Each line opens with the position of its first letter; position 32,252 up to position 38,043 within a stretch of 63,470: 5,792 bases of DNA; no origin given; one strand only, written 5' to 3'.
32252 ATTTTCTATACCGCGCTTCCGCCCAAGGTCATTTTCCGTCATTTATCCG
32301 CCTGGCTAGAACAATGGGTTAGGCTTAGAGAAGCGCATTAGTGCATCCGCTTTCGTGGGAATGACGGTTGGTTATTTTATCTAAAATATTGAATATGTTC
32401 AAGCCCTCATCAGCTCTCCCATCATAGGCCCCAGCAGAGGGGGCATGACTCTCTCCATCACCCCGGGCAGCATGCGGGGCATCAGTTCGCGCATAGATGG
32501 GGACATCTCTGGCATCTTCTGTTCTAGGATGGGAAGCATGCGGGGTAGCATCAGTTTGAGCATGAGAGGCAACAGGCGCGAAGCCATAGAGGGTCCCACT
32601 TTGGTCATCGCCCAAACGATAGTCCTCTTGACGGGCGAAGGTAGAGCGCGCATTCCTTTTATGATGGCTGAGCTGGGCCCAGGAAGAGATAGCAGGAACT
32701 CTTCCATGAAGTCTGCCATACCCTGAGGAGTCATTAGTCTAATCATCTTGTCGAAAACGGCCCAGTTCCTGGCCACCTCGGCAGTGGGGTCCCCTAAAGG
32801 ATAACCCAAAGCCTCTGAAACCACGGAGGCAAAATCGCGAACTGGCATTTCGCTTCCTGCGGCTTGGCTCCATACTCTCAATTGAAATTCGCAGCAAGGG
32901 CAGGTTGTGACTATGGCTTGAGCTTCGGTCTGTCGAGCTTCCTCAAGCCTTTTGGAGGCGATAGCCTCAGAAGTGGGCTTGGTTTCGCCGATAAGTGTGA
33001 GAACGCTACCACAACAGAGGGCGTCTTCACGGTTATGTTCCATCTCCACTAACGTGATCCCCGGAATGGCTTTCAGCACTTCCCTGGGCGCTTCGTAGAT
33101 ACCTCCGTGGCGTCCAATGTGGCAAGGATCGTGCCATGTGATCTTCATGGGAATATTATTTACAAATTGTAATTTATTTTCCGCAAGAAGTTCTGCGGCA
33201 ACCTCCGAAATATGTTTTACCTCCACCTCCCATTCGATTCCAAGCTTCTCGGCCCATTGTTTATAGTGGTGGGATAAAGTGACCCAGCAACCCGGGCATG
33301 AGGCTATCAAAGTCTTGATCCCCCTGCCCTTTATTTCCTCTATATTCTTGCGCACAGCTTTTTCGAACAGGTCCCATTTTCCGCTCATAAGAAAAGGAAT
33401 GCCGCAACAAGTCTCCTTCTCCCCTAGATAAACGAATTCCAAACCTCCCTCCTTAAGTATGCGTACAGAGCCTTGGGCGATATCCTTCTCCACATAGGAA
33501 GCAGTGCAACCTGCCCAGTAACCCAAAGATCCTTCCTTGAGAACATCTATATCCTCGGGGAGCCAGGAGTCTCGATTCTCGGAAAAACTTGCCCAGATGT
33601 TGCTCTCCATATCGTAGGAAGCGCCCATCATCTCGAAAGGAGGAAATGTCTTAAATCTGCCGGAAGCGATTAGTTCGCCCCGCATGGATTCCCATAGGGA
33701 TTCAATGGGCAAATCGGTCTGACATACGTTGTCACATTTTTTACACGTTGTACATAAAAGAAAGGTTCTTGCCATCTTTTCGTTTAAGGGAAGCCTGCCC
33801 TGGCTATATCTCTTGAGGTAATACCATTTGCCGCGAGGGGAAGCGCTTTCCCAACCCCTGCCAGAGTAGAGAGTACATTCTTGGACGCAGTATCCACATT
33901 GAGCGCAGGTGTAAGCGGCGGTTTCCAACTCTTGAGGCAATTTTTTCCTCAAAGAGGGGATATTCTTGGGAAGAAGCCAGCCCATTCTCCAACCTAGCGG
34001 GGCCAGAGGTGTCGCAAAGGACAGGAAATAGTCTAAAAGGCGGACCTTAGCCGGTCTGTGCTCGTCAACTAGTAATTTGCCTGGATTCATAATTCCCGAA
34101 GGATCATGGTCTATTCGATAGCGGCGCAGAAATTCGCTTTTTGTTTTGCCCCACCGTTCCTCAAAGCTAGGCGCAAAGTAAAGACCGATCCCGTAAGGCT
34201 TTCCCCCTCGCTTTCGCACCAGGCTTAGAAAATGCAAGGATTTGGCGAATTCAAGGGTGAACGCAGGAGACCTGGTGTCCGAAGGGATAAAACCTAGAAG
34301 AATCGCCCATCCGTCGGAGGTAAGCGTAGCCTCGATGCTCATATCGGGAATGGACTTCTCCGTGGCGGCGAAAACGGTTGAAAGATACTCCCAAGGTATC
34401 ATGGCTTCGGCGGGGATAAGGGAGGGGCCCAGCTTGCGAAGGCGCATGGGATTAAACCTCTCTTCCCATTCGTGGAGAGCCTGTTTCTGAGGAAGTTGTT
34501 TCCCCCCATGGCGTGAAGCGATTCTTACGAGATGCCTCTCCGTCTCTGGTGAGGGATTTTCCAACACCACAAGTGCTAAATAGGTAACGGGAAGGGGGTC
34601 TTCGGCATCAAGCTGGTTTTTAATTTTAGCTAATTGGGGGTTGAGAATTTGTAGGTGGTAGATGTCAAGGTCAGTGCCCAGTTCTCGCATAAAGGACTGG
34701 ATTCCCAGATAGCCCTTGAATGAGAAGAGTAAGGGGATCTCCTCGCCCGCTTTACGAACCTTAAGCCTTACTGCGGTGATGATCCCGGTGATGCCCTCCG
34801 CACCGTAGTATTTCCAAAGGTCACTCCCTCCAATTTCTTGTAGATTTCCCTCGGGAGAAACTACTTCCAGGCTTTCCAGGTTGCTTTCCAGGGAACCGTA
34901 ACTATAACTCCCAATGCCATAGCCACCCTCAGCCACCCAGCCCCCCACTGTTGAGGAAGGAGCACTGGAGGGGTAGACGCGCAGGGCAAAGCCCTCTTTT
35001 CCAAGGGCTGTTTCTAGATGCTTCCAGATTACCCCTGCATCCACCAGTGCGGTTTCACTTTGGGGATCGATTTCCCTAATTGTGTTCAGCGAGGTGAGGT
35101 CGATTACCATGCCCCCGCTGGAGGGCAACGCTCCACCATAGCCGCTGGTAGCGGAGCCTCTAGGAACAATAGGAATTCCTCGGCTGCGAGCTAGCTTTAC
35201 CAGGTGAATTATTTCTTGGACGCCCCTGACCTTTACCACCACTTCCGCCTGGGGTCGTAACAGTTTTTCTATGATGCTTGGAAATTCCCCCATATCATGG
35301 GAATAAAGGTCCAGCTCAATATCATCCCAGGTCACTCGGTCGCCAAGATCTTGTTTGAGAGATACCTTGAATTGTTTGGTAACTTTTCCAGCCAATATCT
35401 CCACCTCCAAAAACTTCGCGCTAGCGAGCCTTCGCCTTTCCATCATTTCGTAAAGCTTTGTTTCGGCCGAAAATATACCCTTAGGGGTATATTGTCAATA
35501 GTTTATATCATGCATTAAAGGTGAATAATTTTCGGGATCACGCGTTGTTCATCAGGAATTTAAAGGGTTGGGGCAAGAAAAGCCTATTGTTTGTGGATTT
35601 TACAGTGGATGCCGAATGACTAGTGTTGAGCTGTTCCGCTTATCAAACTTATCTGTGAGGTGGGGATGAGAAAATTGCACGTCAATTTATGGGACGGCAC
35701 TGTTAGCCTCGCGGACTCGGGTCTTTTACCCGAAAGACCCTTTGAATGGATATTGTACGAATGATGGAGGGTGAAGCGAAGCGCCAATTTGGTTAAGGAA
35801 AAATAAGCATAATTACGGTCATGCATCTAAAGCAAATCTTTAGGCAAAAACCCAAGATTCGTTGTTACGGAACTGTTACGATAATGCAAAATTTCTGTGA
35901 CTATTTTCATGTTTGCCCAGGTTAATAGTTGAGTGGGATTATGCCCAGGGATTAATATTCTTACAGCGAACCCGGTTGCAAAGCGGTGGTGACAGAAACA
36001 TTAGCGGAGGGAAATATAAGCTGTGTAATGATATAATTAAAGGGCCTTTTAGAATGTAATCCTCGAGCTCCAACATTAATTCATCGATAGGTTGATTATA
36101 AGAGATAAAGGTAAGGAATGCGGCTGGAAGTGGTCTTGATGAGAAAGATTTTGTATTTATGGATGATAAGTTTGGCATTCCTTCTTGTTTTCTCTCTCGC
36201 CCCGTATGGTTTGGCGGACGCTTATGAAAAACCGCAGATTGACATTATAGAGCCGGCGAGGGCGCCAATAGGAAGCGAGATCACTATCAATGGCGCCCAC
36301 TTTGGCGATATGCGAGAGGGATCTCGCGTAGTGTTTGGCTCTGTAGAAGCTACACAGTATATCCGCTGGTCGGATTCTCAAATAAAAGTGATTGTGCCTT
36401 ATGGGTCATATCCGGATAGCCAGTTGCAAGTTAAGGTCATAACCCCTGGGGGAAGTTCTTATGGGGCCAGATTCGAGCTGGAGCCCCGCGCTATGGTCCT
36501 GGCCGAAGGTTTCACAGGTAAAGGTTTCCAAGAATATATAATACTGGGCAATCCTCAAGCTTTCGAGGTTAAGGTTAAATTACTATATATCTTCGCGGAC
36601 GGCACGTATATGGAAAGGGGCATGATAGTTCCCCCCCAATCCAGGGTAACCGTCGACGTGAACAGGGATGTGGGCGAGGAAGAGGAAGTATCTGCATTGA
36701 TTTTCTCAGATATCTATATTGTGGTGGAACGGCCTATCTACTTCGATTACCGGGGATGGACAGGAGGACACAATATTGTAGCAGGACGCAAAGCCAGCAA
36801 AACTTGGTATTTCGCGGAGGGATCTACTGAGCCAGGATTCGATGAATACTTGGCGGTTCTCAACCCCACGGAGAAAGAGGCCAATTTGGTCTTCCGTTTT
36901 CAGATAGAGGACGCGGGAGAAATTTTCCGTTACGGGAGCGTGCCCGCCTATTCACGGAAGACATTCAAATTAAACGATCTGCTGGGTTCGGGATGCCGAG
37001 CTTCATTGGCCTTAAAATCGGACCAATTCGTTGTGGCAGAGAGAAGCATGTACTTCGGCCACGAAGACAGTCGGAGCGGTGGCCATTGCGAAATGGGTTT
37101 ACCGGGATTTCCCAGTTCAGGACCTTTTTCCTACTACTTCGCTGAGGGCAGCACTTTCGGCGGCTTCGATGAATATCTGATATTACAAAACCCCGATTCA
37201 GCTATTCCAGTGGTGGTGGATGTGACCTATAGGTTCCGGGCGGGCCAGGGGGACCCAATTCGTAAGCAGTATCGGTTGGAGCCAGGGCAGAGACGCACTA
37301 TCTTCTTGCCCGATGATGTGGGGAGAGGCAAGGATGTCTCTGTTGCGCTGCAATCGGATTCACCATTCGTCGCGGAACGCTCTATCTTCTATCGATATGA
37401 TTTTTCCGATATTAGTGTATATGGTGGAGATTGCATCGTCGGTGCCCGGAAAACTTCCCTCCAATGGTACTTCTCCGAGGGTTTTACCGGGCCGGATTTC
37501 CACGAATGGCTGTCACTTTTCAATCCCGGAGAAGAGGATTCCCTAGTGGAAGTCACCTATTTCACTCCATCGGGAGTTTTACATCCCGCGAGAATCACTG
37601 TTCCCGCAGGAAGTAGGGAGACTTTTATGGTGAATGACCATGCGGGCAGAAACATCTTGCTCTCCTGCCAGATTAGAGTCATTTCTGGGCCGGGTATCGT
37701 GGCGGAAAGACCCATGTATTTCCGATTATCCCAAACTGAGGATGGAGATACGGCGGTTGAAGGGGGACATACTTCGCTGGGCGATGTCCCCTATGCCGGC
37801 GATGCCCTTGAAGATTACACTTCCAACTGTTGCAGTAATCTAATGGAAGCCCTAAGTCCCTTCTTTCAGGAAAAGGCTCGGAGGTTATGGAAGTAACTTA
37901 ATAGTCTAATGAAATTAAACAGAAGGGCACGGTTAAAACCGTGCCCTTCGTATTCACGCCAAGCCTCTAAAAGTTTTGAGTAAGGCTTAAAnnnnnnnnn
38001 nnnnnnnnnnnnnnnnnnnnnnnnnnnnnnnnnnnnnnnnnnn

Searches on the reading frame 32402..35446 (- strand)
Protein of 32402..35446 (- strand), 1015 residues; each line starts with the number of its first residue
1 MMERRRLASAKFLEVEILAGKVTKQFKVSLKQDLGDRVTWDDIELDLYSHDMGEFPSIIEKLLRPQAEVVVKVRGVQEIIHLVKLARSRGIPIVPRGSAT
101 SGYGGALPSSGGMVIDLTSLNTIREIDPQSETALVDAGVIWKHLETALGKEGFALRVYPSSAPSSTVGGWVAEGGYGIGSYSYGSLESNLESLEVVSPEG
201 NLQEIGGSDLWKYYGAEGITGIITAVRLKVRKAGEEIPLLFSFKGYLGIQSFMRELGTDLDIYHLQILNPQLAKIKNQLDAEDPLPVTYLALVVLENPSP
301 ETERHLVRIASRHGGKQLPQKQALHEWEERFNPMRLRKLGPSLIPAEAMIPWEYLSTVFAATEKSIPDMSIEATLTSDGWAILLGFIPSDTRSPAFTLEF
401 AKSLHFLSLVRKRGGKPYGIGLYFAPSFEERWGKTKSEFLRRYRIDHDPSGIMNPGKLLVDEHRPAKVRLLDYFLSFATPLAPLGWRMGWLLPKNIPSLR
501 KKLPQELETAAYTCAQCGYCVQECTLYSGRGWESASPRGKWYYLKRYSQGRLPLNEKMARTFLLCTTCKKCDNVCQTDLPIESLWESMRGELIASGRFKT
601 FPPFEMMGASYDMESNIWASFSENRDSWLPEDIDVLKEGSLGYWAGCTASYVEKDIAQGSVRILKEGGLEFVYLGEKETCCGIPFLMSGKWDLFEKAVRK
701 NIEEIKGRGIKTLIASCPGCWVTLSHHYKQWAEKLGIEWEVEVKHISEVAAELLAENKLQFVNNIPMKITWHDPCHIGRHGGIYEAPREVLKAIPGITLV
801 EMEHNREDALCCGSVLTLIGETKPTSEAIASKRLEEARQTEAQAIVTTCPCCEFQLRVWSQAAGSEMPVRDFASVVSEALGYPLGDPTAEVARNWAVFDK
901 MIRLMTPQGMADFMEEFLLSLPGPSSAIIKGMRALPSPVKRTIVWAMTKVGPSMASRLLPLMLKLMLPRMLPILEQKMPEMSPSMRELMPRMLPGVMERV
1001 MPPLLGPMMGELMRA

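Call 28: search_protein_families(library=pfam, proteins=[window:32402-35446:-], max_evalue=0.001)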
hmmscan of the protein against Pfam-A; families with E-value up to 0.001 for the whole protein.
window:32402-35446:- (1015 aa): 6 families
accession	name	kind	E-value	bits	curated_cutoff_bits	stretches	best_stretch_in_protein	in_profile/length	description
PF02754.22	CCG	-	3.5e-37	126.8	20.6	2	769-857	1-85/85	Cysteine-rich domain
PF01565.28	FAD_binding_4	-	6.9e-36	123.4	26.4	1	68-205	2-138/139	FAD binding domain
PF13534.11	Fer4_17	-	1.3e-08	35.7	22.2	1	514-579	2-60/61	4Fe-4S dicluster domain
PF13183.11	Fer4_8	-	7.3e-08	33.3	27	1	511-578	2-67/68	4Fe-4S dicluster domain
PF13187.11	Fer4_9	-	8e-07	29.4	27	1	514-578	2-50/52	4Fe-4S dicluster domain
PF02913.24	FAD-oxidase_C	-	5.3e-05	23.5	21.2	1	276-458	47-248/248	FAD linked oxidases, C-terminal domain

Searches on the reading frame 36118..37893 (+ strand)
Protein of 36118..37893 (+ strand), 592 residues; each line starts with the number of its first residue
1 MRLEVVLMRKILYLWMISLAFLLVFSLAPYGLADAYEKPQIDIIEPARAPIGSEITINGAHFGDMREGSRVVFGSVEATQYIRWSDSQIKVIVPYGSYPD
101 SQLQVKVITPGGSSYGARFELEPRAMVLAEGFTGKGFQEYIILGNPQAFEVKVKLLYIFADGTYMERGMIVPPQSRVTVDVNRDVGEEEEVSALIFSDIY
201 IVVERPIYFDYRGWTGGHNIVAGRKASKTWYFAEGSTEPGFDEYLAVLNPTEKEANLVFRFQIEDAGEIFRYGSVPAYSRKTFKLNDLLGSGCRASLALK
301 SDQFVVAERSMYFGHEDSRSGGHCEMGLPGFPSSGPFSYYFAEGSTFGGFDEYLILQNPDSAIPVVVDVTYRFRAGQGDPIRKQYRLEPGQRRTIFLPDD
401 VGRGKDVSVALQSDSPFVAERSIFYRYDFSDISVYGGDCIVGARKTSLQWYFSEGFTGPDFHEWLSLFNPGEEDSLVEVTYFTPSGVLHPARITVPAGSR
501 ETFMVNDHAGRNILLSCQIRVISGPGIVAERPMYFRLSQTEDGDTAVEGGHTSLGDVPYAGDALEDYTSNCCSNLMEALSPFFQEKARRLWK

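Call 4: search_protein_families(library=pfam, proteins=[window:36118-37893:+], max_evalue=1)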
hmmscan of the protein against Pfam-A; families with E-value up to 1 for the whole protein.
window:36118-37893:+ (592 aa): 3 families
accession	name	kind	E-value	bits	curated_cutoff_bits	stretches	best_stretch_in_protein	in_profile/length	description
PF18986.5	DUF5719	-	3.5e-12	46.5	26.2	3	340-498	54-212/319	Family of unknown function (DUF5719)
PF01833.30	TIG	-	8.3e-11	42.2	20.9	1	39-119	1-82/84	IPT/TIG domain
PF07100.16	ASRT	-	0.015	15.7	25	0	242-287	27-73/119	Anabaena sensory rhodopsin transducer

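Call 5: search_protein_families(library=ncbifam, proteins=[window:36118-37893:+], max_evalue=1)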
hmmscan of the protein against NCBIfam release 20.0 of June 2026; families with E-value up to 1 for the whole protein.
window:36118-37893:+ (592 aa): 1 family
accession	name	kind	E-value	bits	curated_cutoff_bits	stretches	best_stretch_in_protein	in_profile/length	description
TIGR03437.1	Soli_cterm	paralog_domain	0.19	11.5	29.05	1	67-125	42-98/225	Solibacter uncharacterized C-terminal domain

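Call 47: list_cluster_members(proteins=[P0143, window:36118-37893:+, window:2466-4535:+, P0172, P0163, P0205])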
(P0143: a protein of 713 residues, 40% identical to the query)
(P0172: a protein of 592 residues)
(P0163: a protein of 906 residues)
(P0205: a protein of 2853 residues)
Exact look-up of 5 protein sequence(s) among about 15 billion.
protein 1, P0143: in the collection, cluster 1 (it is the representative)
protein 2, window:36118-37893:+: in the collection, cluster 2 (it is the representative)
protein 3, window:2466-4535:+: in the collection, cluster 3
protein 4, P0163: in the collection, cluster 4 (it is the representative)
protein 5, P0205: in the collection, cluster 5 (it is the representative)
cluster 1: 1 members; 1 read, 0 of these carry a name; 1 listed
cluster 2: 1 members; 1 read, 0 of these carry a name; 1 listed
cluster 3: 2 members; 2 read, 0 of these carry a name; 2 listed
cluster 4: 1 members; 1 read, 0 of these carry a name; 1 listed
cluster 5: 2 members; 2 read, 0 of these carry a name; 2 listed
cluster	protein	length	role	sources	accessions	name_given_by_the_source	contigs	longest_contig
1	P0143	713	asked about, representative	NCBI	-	-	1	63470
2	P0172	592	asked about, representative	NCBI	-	-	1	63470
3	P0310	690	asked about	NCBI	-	-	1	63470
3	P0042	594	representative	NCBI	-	-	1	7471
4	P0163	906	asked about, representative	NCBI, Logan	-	-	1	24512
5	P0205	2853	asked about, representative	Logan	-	-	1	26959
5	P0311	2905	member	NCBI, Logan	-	-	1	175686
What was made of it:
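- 36118..37896 (+): Protein C (592 aa). Order of parts: signal peptide, IPT/TIG, ASRAH tetrad in the canonical phase, 32-aa tail. It is identical to representative P0172 (call 47).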
